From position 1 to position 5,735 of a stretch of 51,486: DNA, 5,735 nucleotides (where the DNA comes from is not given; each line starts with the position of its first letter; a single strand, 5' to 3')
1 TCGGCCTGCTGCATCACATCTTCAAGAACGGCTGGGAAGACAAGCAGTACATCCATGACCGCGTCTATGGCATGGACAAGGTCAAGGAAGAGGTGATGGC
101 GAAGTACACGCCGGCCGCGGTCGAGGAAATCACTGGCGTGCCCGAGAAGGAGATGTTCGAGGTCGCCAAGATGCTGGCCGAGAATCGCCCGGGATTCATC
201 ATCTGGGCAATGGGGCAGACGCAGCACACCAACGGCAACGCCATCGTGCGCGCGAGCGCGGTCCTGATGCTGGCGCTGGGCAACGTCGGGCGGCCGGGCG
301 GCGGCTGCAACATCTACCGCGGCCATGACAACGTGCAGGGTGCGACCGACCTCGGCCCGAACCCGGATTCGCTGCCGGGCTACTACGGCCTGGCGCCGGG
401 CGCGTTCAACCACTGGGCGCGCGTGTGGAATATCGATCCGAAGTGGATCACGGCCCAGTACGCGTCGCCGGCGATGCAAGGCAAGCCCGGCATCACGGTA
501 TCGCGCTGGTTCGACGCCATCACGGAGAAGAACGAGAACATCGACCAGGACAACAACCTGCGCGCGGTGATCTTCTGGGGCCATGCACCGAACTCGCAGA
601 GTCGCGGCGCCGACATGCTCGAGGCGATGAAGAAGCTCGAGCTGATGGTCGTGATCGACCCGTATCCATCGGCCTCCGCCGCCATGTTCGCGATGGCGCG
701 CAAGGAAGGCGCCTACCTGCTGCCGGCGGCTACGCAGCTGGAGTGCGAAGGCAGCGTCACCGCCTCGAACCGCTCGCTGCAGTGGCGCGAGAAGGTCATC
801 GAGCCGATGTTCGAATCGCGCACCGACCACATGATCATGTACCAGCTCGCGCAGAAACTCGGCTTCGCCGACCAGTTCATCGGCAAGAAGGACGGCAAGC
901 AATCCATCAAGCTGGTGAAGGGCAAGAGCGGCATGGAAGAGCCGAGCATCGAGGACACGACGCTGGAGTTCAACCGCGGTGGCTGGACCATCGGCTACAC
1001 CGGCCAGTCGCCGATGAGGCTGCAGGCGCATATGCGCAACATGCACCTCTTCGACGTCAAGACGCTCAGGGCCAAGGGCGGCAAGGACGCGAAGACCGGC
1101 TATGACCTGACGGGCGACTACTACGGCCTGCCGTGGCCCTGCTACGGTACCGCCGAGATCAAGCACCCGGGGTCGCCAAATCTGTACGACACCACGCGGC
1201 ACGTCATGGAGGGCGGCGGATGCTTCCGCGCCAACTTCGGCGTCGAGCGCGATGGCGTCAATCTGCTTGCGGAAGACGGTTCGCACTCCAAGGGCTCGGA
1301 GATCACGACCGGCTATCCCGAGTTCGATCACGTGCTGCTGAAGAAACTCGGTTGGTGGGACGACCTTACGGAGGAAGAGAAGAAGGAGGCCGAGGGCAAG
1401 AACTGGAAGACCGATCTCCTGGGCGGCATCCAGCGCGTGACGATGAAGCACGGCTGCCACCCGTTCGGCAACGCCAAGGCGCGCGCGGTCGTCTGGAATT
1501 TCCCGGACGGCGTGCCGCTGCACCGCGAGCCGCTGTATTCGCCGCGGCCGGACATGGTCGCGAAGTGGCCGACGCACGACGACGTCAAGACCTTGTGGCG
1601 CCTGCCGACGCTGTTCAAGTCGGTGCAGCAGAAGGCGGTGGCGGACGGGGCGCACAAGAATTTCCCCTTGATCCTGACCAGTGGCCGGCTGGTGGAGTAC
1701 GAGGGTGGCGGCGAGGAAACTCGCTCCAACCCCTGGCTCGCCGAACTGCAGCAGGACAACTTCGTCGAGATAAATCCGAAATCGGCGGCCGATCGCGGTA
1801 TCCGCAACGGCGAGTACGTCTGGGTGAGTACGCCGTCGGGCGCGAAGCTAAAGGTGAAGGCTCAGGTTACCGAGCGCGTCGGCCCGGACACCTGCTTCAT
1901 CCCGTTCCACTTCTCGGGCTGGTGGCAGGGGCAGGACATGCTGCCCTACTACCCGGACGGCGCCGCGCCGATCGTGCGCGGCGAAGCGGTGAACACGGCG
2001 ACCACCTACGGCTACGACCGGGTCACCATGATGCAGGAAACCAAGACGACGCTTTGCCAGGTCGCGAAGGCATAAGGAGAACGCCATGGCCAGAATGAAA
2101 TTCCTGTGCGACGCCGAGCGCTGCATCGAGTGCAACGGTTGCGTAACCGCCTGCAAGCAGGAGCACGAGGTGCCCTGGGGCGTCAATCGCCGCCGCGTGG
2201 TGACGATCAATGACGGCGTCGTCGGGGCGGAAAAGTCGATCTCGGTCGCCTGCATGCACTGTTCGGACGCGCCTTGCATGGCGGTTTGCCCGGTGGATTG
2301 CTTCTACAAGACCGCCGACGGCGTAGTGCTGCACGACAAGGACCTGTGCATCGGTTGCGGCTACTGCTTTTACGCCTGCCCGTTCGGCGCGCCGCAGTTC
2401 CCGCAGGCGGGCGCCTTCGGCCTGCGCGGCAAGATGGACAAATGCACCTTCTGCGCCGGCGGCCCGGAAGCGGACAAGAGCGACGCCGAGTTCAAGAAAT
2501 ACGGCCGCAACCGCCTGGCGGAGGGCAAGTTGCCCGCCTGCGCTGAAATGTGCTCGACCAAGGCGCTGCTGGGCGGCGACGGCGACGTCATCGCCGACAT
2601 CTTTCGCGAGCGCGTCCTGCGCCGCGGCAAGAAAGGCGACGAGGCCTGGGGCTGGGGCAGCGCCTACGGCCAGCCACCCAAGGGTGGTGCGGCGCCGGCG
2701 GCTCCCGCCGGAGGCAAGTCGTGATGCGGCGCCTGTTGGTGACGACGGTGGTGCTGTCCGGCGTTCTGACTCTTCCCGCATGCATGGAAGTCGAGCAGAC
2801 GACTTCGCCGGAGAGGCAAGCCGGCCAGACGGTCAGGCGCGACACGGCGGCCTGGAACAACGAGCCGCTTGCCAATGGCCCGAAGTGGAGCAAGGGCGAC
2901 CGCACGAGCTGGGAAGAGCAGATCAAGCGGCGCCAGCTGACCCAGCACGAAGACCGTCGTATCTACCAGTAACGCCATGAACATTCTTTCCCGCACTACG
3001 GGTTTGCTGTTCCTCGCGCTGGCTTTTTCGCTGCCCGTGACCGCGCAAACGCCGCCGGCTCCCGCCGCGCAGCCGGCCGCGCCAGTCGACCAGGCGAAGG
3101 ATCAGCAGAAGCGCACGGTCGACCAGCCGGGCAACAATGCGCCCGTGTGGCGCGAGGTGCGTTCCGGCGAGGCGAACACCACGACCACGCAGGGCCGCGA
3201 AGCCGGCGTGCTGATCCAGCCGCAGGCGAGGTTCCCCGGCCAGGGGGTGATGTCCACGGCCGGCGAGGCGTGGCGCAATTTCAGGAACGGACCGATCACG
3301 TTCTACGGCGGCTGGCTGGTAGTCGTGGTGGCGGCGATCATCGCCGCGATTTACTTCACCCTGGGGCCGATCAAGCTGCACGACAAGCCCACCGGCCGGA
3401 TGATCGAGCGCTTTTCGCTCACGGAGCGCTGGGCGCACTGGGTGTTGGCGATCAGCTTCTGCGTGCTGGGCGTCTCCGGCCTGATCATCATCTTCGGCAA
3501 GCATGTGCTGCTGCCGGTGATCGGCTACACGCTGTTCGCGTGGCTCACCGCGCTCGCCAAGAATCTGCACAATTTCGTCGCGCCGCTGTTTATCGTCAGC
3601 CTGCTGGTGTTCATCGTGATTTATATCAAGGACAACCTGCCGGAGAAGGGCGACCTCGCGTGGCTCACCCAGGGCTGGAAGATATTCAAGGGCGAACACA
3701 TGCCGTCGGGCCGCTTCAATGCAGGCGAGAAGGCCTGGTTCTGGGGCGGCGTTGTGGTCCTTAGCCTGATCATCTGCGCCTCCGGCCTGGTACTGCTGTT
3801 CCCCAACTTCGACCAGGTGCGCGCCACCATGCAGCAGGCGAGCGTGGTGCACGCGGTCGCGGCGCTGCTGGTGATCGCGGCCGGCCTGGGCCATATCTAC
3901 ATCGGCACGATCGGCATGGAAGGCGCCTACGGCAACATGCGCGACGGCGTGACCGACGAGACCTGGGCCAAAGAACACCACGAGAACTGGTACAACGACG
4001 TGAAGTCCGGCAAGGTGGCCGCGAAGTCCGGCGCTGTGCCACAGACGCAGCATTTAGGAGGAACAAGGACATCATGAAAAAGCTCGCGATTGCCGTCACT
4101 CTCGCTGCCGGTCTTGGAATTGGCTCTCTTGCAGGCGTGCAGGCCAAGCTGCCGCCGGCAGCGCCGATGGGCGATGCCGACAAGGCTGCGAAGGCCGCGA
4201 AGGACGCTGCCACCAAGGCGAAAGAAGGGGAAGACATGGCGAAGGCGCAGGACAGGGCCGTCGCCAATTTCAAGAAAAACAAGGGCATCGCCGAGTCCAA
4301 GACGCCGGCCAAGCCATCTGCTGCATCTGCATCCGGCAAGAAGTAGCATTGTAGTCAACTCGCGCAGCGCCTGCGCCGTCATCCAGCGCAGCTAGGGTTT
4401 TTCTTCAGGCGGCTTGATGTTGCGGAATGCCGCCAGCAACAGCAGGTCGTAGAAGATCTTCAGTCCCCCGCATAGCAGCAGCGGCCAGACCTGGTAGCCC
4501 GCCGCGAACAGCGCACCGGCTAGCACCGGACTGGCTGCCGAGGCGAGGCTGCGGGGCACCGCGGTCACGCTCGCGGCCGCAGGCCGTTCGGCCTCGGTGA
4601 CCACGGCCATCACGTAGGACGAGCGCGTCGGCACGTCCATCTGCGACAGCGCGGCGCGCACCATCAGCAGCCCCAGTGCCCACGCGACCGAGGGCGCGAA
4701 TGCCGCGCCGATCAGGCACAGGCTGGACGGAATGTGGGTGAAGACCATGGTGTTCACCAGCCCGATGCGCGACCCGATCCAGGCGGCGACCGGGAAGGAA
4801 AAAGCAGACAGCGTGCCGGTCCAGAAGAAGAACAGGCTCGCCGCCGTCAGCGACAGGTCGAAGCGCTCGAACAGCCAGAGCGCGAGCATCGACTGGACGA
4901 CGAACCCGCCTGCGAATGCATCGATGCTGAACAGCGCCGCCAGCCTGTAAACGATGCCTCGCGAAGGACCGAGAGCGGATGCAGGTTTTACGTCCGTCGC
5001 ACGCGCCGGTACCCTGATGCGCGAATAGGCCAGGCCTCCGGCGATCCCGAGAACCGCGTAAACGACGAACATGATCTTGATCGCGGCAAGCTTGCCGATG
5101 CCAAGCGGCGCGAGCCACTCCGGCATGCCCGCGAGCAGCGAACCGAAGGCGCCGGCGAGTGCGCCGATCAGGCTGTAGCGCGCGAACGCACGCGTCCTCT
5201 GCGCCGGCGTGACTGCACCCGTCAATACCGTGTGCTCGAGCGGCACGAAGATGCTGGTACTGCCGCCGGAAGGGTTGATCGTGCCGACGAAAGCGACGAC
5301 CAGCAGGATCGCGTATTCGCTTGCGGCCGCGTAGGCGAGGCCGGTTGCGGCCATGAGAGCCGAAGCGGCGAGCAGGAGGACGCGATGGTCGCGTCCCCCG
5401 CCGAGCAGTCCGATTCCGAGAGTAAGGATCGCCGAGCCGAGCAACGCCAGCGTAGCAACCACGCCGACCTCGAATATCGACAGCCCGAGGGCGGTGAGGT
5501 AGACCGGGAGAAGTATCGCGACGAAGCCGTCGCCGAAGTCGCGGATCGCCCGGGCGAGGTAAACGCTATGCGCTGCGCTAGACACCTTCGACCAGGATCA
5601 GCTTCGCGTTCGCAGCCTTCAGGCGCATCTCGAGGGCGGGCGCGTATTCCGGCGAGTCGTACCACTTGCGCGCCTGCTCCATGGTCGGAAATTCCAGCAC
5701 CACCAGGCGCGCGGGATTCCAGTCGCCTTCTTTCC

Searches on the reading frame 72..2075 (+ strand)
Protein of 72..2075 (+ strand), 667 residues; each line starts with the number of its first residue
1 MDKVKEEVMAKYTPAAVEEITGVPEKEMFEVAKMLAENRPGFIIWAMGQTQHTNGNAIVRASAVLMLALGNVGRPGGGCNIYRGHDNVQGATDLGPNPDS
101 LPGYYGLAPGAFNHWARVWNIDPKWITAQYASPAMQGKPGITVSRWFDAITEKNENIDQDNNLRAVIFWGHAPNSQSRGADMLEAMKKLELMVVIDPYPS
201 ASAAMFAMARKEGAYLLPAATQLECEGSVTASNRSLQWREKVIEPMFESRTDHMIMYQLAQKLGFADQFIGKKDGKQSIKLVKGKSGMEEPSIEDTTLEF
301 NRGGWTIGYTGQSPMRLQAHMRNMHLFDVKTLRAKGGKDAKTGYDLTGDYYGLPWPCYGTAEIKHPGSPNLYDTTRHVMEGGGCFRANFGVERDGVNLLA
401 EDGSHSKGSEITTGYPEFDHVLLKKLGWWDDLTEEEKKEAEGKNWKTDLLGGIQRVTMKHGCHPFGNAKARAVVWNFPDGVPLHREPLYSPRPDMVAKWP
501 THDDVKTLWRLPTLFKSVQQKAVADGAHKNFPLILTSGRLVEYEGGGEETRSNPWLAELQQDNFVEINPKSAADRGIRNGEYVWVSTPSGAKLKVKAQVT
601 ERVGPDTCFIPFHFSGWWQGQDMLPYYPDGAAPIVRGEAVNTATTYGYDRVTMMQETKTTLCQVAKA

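Call 53: search_protein_families(library=pfam, proteins=[window:72-2075:+], max_evalue=0.00001)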
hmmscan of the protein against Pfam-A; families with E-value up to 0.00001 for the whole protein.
window:72-2075:+ (667 aa): 2 families
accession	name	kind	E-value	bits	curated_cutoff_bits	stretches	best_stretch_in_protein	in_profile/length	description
PF01568.27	Molydop_binding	-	1.6e-21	76.9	26.8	1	533-660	1-109/110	Molydopterin dinucleotide binding domain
PF00384.28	Molybdopterin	-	1.7e-17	63.9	24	1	33-261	176-352/353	Molybdopterin oxidoreductase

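Call 61: search_protein_families(library=ncbifam, proteins=[window:72-2075:+], max_evalue=1e-8)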
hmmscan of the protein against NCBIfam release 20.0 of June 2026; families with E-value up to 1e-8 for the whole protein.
window:72-2075:+ (667 aa): 20 families
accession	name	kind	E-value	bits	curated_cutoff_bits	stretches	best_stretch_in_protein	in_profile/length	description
TIGR01591.1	Fdh-alpha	equivalog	1.3e-65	221.8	666.25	2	7-266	246-481/672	formate dehydrogenase subunit alpha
NF041513.1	formate_DH_Act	exception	4.7e-50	170.4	1400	2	9-107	395-497/1067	formate dehydrogenase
TIGR01553.1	formate-DH-alph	equivalog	7.9e-48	162.9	814.2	3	7-109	364-470/1009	formate dehydrogenase-N subunit alpha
NF047855.1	AssmNtatRedNasC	equivalog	2.2e-41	142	1100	2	8-269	272-510/708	assimilatory nitrate reductase catalytic subunit NasC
TIGR02166.1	dmsA_ynfE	subfamily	3.6e-32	111.3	777.7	2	11-89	330-408/794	DMSO/selenate family reductase complex A subunit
TIGR03479.1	DMSO_red_II_alp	subfamily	1.3e-24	86.4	984.75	1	2-264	389-644/913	molybdopterin-dependent oxidoreductase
NF011682.0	PRK15102.1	equivalog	1.2e-21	76.5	909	1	11-281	330-586/829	trimethylamine-N-oxide reductase TorA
NF012032.0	PRK15488.1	equivalog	2.2e-21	75.6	694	1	3-269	286-533/759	thiosulfate reductase PhsA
TIGR02164.1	torA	equivalog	8.7e-21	73.7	1465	1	12-274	327-575/824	trimethylamine-N-oxide reductase TorA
TIGR00509.1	bisC_fam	subfamily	6.6e-20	70.9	1017.55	1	17-281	283-528/772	molybdopterin guanine dinucleotide-containing S/N-oxide reductase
TIGR01706.1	NAPA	equivalog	1.1e-18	66.9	930.55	1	7-265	333-573/830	periplasmic nitrate reductase subunit alpha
NF010055.0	PRK13532.1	equivalog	4.6e-18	64.9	904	1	7-267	333-575/830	nitrate reductase catalytic subunit NapA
TIGR01701.1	Fdhalpha-like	subfamily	6.4e-18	64.3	582.15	1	14-97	321-404/744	FdhF/YdeP family oxidoreductase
NF011566.1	PRK14990.1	exception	6.1e-17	60.9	1600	0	10-81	350-420/814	dimethylsulfoxide reductase subunit A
NF041885.1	selenate_YnfE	exception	5.7e-14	50.9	1675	0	11-78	337-404/805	selenate/tellurate reductase subunit YnfE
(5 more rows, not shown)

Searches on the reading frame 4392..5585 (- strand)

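Call 53: search_protein_families(library=pfam, proteins=[window:4392-5585:-], max_evalue=0.00001)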
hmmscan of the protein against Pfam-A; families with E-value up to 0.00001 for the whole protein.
window:4392-5585:- (397 aa): 1 family
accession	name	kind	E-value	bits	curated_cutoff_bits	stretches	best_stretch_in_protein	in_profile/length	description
PF07690.21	MFS_1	-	3.3e-20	72.7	33.4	2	9-308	2-302/347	Major Facilitator Superfamily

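Call 61: search_protein_families(library=ncbifam, proteins=[window:4392-5585:-], max_evalue=1e-8)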
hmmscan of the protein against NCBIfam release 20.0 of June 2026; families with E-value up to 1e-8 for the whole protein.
window:4392-5585:- (397 aa): 0 families
